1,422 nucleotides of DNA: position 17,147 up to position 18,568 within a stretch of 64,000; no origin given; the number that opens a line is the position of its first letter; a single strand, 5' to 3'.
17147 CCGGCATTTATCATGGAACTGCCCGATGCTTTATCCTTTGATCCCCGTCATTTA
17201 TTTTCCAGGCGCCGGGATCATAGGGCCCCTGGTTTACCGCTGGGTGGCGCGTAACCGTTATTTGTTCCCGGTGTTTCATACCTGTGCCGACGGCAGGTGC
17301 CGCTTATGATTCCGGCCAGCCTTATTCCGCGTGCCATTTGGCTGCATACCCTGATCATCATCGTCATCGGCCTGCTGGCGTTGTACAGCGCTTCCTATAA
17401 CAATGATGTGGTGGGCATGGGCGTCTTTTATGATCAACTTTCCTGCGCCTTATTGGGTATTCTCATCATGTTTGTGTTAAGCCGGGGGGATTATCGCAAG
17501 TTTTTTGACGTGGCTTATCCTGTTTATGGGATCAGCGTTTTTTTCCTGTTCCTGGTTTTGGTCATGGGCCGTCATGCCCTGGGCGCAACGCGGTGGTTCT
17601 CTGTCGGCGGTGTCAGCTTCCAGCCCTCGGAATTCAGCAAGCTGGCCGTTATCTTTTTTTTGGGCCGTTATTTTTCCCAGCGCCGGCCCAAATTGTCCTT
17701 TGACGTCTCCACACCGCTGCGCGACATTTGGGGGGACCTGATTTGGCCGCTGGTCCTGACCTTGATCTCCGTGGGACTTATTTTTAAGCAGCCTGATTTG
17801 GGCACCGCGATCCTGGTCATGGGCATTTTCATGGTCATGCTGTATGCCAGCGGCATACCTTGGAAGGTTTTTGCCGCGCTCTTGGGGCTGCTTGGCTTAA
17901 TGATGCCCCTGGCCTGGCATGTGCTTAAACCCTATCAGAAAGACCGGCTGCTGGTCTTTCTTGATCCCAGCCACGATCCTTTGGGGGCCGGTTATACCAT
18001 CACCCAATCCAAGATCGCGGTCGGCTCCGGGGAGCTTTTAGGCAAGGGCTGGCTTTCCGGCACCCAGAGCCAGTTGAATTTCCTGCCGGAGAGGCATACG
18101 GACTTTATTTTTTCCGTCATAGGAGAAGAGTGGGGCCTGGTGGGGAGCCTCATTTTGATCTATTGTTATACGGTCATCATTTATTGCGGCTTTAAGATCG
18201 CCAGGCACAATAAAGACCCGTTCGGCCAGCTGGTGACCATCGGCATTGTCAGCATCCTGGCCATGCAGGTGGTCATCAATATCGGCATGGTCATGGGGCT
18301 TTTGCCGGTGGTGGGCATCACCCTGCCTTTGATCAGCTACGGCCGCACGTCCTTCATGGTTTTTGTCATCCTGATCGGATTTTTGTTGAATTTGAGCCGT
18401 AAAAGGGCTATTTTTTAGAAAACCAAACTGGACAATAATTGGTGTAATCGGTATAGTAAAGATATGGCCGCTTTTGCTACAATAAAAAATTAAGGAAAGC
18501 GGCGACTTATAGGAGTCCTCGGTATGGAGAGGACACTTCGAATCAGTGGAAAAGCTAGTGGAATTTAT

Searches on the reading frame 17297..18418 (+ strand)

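Call 80: search_protein_families(library=pfam, proteins=[window:17297-18418:+], max_evalue=0.001)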
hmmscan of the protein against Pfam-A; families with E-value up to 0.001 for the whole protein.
window:17297-18418:+ (373 aa): 1 family
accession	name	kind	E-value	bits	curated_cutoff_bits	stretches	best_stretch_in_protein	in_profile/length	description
PF01098.24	FTSW_RODA_SPOVE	-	6.8e-106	354.7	26.4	1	14-370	4-354/356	Cell cycle protein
